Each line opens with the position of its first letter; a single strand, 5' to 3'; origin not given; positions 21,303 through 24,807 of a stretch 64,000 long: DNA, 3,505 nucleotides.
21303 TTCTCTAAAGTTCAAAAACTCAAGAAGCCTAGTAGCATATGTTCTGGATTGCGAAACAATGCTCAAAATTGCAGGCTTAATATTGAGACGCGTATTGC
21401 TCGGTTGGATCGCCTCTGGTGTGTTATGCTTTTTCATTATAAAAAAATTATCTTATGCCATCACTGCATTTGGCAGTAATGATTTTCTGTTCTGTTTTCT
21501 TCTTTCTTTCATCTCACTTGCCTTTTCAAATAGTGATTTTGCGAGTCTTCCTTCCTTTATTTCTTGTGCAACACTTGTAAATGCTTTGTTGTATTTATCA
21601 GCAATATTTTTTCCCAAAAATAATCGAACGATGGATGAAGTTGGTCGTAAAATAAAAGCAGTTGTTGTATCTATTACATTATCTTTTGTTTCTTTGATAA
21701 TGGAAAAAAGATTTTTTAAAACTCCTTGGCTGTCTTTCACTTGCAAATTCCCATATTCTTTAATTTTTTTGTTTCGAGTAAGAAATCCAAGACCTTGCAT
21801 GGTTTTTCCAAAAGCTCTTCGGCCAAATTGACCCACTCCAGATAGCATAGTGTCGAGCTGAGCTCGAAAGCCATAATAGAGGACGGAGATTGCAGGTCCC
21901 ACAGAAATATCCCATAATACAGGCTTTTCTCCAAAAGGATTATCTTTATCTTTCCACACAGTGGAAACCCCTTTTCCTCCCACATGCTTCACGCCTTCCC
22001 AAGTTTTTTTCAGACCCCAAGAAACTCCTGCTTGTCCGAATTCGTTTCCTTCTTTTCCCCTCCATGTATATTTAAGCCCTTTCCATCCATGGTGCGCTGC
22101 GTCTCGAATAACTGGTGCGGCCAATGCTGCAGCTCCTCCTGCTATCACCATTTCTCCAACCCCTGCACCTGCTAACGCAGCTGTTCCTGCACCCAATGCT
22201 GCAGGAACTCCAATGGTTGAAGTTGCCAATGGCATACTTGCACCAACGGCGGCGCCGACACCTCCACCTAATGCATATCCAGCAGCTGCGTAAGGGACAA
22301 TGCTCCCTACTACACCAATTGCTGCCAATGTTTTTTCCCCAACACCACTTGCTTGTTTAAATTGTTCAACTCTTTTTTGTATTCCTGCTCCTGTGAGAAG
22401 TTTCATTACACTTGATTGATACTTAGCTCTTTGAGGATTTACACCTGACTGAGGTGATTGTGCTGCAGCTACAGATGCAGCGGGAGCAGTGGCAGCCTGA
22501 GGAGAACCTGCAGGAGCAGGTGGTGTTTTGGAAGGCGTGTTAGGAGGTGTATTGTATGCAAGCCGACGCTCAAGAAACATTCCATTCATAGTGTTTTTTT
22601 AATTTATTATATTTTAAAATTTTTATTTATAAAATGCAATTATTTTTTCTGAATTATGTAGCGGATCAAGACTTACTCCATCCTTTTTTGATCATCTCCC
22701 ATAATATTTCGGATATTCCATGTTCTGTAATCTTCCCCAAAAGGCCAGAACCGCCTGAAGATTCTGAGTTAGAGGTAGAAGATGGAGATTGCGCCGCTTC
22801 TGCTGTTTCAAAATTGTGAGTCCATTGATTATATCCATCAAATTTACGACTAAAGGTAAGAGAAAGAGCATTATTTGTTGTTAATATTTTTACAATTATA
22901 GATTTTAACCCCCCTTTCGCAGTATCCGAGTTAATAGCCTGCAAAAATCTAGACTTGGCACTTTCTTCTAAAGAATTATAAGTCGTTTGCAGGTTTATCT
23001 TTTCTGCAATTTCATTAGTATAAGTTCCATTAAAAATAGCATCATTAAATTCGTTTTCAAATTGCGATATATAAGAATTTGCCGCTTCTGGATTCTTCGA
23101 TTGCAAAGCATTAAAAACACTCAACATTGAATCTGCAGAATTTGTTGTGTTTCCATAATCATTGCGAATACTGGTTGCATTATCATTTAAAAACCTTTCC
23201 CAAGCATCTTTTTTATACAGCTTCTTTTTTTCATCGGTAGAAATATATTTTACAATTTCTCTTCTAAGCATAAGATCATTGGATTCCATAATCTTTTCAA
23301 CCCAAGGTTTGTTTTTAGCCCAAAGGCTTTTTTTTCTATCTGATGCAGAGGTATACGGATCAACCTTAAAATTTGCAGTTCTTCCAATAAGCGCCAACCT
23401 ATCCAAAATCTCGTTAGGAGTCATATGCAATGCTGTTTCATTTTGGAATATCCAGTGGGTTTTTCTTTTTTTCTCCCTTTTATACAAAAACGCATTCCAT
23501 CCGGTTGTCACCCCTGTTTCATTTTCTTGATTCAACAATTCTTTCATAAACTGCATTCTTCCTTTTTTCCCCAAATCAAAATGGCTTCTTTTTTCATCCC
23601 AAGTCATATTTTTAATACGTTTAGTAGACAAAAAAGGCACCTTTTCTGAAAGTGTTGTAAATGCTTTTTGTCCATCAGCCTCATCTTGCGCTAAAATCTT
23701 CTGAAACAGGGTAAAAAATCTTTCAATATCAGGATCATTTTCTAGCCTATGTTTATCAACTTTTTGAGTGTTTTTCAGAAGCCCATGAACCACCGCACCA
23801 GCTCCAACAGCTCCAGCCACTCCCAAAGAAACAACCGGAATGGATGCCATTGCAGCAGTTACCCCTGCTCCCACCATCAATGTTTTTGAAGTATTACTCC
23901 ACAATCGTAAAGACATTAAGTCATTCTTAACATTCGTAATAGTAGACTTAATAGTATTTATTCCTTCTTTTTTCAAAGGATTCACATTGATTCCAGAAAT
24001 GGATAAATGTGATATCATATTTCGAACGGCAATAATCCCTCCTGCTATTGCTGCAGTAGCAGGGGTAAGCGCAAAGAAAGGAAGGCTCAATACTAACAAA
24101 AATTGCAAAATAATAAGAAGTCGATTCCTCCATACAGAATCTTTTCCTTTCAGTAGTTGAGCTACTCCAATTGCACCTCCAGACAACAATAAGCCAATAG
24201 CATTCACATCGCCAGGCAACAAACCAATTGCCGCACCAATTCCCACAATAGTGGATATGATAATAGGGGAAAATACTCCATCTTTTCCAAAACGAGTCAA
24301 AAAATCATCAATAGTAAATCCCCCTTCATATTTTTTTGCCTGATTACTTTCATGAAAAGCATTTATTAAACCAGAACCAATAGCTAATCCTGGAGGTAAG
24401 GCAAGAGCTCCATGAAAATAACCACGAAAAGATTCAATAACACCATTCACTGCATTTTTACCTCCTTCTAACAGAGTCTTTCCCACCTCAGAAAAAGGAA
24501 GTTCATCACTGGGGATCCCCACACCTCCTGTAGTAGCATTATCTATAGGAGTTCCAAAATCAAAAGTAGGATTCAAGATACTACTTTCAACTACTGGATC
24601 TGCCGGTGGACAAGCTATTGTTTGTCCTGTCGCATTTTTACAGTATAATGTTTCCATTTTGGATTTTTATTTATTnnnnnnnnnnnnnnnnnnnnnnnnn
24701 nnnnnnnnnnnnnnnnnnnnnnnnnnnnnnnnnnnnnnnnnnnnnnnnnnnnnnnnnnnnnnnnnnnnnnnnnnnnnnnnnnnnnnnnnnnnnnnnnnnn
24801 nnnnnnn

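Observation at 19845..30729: ORFan four-gene operon divergently paired with a pilin-like cassette: candidate undescribed envelope or cell-contact system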

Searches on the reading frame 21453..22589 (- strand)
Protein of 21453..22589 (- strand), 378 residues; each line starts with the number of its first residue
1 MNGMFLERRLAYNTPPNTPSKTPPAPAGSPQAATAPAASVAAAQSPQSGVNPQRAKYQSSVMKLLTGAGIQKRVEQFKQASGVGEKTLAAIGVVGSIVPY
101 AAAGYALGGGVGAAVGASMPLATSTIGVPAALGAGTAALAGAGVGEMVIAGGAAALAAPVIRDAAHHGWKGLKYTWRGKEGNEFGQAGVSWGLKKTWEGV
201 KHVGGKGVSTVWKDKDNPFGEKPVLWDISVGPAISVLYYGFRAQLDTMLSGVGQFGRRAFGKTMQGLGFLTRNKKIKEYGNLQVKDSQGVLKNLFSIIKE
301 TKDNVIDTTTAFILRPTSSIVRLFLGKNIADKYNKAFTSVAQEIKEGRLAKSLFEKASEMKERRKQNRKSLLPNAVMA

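Call 4: search_protein_families(library=pfam, proteins=[window:21453-22589:-], max_evalue=1)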
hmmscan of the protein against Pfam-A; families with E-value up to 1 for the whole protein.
window:21453-22589:- (378 aa): 0 families

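Call 5: search_protein_families(library=ncbifam, proteins=[window:21453-22589:-], max_evalue=1)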
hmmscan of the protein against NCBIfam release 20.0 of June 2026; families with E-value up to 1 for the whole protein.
window:21453-22589:- (378 aa): 0 families

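Call 10: search_protein_families(library=phrogs, proteins=[window:21453-22589:-], max_evalue=0.1)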
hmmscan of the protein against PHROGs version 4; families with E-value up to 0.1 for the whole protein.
window:21453-22589:- (378 aa): 0 families

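Call 29: find_homologous_proteins(query=window:21453-22589:-, max_evalue=0.01)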
Query window:21453-22589:- (378 aa): 1 proteins with E <= 0.01 among 8000 candidates.
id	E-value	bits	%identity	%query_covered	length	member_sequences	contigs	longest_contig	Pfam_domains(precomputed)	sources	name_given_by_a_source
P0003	4.2e-243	824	100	100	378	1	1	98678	-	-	-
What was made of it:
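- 21453..22589 (-): Third gene: a 378-aa basic protein (pI 10.1). It has a Pro/Thr/Ala-rich N-terminus, a 75-aa Gly/Ala 'glycine-zipper-like' core (aa 86-160) and a basic Trp/Gly/Lys-rich C-terminal half. It contains a chance-like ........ string. Only a self hit: call 29.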

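Call 49: search_protein_families(library=padloc, proteins=[window:21453-22589:-], max_evalue=0.1)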
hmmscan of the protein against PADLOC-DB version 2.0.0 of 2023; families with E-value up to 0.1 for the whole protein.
window:21453-22589:- (378 aa): 0 families

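Call 57: search_solved_structures(query=window:21453-22589:-, max_evalue=1)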
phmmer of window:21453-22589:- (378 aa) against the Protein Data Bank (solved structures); distinct sequences matched with E-value up to 1: 3.
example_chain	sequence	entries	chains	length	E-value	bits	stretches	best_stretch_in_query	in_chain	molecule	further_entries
9wsf_B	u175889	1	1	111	0.18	14.1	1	9-64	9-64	Negative regulator of flagellin synthesis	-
4f9v_A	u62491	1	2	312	0.4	12.9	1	60-142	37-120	CG32412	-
4n27_A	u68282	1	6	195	0.76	12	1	97-153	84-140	Bacterial transferase hexapeptide repeat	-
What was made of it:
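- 21453..22589 (-): No family hit: calls 4, 5, 10, 49, 57.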

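Call 84: find_related_loci(query=window:21453-22589:-, collection=viral_contigs, flank=5000)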
Query window:21453-22589:- (378 aa) in viral_contigs; peptide patterns used: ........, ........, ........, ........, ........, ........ (x = any residue, [..] = any of these).
28 stretches matched a pattern, but none encodes a relative of the query by tblastn (E <= 1e-3).

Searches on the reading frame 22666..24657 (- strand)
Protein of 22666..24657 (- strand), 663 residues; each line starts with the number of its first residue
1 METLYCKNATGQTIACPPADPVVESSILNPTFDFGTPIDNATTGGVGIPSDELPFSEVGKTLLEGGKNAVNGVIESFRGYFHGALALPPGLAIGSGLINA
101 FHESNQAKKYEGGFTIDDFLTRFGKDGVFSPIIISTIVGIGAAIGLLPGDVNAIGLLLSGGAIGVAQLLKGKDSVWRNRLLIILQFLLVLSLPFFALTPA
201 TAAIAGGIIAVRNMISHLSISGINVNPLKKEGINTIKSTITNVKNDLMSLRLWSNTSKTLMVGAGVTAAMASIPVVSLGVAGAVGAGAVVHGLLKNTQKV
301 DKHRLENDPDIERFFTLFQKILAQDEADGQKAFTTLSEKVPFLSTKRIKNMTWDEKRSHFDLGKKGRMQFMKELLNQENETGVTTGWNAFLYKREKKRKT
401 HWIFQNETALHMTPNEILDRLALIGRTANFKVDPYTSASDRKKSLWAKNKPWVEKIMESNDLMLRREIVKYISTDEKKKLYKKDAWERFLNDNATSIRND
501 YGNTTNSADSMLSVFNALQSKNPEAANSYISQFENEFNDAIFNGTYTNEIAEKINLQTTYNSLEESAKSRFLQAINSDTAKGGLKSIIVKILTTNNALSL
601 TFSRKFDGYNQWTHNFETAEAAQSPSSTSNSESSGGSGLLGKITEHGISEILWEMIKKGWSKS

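Call 4: search_protein_families(library=pfam, proteins=[window:22666-24657:-], max_evalue=1)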
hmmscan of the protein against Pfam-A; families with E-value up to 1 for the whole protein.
window:22666-24657:- (663 aa): 1 family
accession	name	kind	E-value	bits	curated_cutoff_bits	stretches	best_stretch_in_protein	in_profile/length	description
PF16231.10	DUF4890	-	0.11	13.5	29.7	1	428-484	20-74/109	Domain of unknown function (DUF4890)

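Call 5: search_protein_families(library=ncbifam, proteins=[window:22666-24657:-], max_evalue=1)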
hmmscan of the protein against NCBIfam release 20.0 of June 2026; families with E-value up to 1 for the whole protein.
window:22666-24657:- (663 aa): 0 families

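Call 10: search_protein_families(library=phrogs, proteins=[window:22666-24657:-], max_evalue=0.1)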
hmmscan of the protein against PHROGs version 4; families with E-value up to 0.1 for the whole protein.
window:22666-24657:- (663 aa): 1 family
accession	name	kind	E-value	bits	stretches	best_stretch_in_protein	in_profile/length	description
phrog_8412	-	unknown function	0.061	14.4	0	454-503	9-56/77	-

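Call 12: search_solved_structures(query=window:22666-24657:-, max_evalue=1)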
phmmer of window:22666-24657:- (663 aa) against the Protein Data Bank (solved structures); distinct sequences matched with E-value up to 1: 1.
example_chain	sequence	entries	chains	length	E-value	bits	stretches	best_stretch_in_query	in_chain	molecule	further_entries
7l7b_A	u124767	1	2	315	0.69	11.7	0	215-253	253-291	DNA-directed RNA polymerase subunit alpha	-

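Call 13: find_homologous_proteins(query=window:22666-24657:-, max_evalue=0.001)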
Query window:22666-24657:- (663 aa): 1 proteins with E <= 0.001 among 8000 candidates.
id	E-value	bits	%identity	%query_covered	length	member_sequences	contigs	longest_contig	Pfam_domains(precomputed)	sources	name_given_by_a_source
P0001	0.0e+0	1483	100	100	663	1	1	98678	-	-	-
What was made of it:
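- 22666..24657 (-): Second gene: a 663-aa protein. It has an acidic N-terminus of about 55 aa. Its hydrophobic, G/A-rich region (about aa 80-295) holds one strong, one fair and several marginal transmembrane segments. The C-terminal half, about 370 aa, is a basic helical domain. Only a self hit: call 13.
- On VirB6 / TrbL / PrgH channel subunit (663-aa protein): The protein is a singleton in the word-indexed search (call 13).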

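Call 15: find_encoding_contigs(protein=P0001, flank=10000, max_places=6)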
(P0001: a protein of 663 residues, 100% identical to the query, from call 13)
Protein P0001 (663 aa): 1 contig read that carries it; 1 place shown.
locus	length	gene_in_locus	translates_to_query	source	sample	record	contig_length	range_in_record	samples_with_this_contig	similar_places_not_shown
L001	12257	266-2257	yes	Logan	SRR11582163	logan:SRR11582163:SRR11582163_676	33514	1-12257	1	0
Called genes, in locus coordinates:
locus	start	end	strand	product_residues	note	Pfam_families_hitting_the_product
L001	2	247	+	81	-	?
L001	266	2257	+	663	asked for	-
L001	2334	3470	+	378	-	-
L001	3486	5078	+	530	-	-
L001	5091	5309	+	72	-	-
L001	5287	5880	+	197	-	PF00117:GATase, PF01174:SNO (faint)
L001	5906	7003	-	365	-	PF13167:GTP-bdg_N, PF16360:GTP-bdg_M, PF03193:RsgA_GTPase (faint), PF01926:MMR_HSR1, PF02421:FeoB_N (weak)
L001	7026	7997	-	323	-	PF00579:tRNA-synt_1b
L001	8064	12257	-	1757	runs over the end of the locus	-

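Call 47: predict_structure(protein=window:22666-24657:-)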
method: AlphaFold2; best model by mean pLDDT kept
length: 663 residues; sequences in the alignment: 1
mean_pLDDT: 39.7   pTM: 0.22
mean pLDDT of the five models: 39.7, 38.4, 36.9, 34.7, 31.0
residues with pLDDT >= 90: 0; 70-90: 4; 50-70: 69; < 50: 590
segments of 3 or more residues with pLDDT < 50: 1-4, 9-12, 18-183, 189-313, 339-343, 374-449, 456-475, 481-663
pLDDT, mean of each block of 10 residues (from residue 1): 53 50 28 28 29 35 38 35 33 37 35 38 35 38 40 43 44 43 48 42 37 34 33 38 38 34 33 32 35 32 40 53 63 56 53 66 52 47 39 36 37 39 34 32 44 49 44 50 43 37 37 40 42 41 34 35 35 40 39 35 33 40 36 35 37 36 34
secondary structure, 60 per line:
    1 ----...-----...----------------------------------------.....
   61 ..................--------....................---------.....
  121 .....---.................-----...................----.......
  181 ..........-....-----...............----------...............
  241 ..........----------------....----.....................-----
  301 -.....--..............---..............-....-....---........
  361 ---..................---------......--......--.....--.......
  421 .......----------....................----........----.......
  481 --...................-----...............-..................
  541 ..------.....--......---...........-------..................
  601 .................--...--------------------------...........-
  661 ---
elements in order (helices of 4 or more, strands of 3 or more residues): E5-7 E13-15 H56-78 H87-106 H116-125 H129-145 H151-169 H174-190 H192-195 H201-215 H226-250 H267-270 H275-295 H302-306 H309-322 H326-339 H341-344 H346-349 H353-360 H364-381 E391-396 E399-404 H407-411 H414-427 H438-457 H462-469 H474-480 H483-501 H507-521 H523-542 H549-553 H556-561 H565-575 H583-617 H649-659
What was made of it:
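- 22666..24657 (-): AF2 single-sequence model all-alpha but pLDDT 39.7: call 47.
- On VirB6 / TrbL / PrgH channel subunit (663-aa protein): The AF2 model has too low confidence to use (call 47).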

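Call 49: search_protein_families(library=padloc, proteins=[window:22666-24657:-], max_evalue=0.1)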
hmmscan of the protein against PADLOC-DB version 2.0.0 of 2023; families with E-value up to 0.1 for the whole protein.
window:22666-24657:- (663 aa): 0 families
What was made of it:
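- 22666..24657 (-): No family hit: calls 4, 5, 10, 12, 49.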

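Call 76: search_dna_similar(query=window:22666-24657:-, collection=plasmids, mode=protein, max_evalue=0.1, max_rows=10)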
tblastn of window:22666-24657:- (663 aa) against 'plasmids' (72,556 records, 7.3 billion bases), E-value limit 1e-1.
No match.
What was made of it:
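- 22666..24657 (-): No plasmid hit: call 76.
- On VirB6 / TrbL / PrgH channel subunit (663-aa protein): No tblastn hit in plasmids at E<=0.1 (call 76).
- Closest known: Monoderm VirB6 analogues. Different: No sequence or profile similarity (calls 4, 5, 76).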

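Call 83: find_related_loci(query=window:22666-24657:-, collection=viral_contigs, flank=5000)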
Query window:22666-24657:- (663 aa) in viral_contigs; peptide patterns used: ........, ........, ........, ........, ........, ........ (x = any residue, [..] = any of these).
14 stretches matched a pattern, but none encodes a relative of the query by tblastn (E <= 1e-3).
